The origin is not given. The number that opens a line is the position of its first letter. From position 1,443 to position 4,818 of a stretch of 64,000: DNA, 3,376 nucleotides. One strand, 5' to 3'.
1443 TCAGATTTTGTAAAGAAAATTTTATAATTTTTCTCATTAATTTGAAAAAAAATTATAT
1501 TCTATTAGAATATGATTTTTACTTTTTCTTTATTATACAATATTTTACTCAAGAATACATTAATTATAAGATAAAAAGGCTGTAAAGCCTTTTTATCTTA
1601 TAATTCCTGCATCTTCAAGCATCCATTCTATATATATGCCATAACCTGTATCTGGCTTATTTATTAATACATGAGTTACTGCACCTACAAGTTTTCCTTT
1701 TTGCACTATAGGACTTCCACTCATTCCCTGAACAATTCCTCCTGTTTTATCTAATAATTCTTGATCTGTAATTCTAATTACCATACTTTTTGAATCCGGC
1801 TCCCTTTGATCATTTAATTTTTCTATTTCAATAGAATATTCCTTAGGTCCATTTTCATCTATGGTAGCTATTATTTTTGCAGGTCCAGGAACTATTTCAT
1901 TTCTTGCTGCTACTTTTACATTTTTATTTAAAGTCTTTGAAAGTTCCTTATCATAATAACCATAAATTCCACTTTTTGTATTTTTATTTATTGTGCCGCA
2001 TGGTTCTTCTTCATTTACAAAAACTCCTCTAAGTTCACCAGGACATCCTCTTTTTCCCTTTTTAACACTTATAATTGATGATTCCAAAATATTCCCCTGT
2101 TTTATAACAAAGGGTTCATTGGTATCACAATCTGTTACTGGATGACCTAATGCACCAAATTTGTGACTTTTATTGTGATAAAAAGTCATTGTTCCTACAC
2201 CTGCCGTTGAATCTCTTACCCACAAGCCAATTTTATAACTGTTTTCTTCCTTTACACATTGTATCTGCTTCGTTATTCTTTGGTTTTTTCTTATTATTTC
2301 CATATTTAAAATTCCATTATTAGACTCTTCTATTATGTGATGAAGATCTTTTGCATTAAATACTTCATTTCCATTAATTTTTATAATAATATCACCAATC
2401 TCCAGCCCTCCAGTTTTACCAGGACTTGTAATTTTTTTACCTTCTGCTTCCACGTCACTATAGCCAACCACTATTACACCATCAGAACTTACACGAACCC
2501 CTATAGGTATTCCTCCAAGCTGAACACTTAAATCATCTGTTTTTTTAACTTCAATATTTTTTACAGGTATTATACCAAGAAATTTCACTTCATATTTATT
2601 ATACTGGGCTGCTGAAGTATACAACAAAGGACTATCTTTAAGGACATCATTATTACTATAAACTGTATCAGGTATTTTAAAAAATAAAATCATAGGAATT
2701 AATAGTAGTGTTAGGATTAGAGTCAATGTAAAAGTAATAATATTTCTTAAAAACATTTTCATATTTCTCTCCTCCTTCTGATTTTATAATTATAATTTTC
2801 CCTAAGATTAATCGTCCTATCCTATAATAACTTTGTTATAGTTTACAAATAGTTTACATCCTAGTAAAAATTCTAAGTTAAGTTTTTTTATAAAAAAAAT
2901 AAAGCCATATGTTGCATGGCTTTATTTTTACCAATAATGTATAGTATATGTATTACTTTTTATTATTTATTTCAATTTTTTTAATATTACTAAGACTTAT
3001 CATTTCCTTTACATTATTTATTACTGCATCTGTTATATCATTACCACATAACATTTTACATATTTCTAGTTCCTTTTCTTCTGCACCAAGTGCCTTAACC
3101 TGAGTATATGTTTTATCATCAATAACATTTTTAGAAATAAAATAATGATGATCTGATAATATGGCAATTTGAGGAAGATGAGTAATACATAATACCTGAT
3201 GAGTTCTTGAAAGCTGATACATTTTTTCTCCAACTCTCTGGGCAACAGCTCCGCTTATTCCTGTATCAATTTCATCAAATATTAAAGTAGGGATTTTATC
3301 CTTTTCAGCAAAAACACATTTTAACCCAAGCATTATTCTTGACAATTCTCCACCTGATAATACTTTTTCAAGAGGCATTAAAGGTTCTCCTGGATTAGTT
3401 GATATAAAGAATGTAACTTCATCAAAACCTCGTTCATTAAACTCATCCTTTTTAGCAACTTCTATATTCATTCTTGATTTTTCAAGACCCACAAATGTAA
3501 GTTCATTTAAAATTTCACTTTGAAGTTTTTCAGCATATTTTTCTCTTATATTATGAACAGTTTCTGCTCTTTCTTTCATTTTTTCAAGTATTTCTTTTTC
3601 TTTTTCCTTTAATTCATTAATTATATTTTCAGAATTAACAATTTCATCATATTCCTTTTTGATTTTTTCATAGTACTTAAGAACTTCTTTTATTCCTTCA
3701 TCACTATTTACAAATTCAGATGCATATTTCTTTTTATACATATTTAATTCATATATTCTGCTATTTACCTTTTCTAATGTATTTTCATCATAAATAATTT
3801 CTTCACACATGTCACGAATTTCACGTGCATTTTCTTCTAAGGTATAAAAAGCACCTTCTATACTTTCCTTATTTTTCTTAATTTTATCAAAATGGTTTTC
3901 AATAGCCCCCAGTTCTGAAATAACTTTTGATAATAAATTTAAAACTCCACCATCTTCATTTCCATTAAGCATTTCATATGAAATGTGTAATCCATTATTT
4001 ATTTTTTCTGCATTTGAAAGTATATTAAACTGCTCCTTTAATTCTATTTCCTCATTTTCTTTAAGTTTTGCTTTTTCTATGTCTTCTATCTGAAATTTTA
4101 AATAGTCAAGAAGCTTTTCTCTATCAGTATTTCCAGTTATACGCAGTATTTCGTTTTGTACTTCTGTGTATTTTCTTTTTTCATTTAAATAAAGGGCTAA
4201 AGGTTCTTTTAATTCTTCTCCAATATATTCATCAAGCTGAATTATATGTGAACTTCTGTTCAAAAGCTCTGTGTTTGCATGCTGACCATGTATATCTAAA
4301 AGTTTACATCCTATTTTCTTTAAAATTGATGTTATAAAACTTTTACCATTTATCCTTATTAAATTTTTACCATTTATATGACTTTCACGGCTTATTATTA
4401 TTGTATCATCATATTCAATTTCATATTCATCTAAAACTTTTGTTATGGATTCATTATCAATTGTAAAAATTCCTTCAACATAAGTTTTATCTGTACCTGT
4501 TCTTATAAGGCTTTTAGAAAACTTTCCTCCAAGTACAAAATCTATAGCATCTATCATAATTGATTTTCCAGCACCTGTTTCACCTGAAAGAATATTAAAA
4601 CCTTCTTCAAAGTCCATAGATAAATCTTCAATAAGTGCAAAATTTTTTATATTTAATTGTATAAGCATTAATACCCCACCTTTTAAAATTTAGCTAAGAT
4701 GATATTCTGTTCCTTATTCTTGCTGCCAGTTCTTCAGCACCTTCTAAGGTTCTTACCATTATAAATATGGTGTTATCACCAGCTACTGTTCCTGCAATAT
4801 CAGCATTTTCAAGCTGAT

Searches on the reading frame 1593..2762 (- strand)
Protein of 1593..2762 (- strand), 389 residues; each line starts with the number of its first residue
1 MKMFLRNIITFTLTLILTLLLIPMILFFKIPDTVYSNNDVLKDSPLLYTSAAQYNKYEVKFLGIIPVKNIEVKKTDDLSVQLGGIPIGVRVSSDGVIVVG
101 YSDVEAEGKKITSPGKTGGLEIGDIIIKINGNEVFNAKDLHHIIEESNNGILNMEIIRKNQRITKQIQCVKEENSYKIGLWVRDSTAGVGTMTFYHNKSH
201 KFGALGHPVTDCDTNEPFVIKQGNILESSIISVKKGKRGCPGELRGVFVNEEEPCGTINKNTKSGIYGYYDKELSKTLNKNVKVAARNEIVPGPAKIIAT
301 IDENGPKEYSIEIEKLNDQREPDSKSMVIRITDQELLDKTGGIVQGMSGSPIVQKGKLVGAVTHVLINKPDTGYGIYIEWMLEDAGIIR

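Call 82: search_protein_families(library=pfam, proteins=[window:1593-2762:-], max_evalue=0.00001)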
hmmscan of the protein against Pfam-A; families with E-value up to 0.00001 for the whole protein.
window:1593-2762:- (389 aa): 2 families
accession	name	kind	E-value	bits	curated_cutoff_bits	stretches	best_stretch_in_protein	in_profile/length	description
PF05580.18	Peptidase_S55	-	3.9e-88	295.4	25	1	175-382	2-210/210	SpoIVB peptidase S55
PF17820.7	PDZ_6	-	2.6e-07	30.7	27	1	113-158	9-54/54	PDZ domain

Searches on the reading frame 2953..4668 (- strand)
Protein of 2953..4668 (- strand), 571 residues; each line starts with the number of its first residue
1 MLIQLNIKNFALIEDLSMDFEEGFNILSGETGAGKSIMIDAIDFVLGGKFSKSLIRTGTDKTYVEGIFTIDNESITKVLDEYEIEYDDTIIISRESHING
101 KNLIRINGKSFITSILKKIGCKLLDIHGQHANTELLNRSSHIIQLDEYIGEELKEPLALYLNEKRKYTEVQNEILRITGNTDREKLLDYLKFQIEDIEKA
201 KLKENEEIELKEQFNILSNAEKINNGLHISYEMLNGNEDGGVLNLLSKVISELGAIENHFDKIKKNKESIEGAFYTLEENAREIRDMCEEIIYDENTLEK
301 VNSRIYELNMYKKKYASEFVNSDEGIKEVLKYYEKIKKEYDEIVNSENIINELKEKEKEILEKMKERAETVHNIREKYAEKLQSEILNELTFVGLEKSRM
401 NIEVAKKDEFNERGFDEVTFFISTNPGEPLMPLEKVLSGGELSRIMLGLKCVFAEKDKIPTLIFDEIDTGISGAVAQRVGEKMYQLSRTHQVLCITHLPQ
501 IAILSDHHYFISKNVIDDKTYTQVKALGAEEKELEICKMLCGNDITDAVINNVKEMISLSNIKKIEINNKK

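Call 82: search_protein_families(library=pfam, proteins=[window:2953-4668:-], max_evalue=0.00001)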
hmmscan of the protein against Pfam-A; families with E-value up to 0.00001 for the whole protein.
window:2953-4668:- (571 aa): 3 families
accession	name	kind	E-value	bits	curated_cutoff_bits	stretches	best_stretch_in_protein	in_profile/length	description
PF02463.25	SMC_N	-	3.6e-16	59.7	40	1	2-507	2-207/220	RecF/RecN/SMC N terminal domain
PF13476.12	AAA_23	-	2.1e-14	55.1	27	1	4-215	1-194/201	AAA domain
PF13175.12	AAA_15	-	3.3e-06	27.4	32.1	1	1-502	1-374/374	AAA ATPase domain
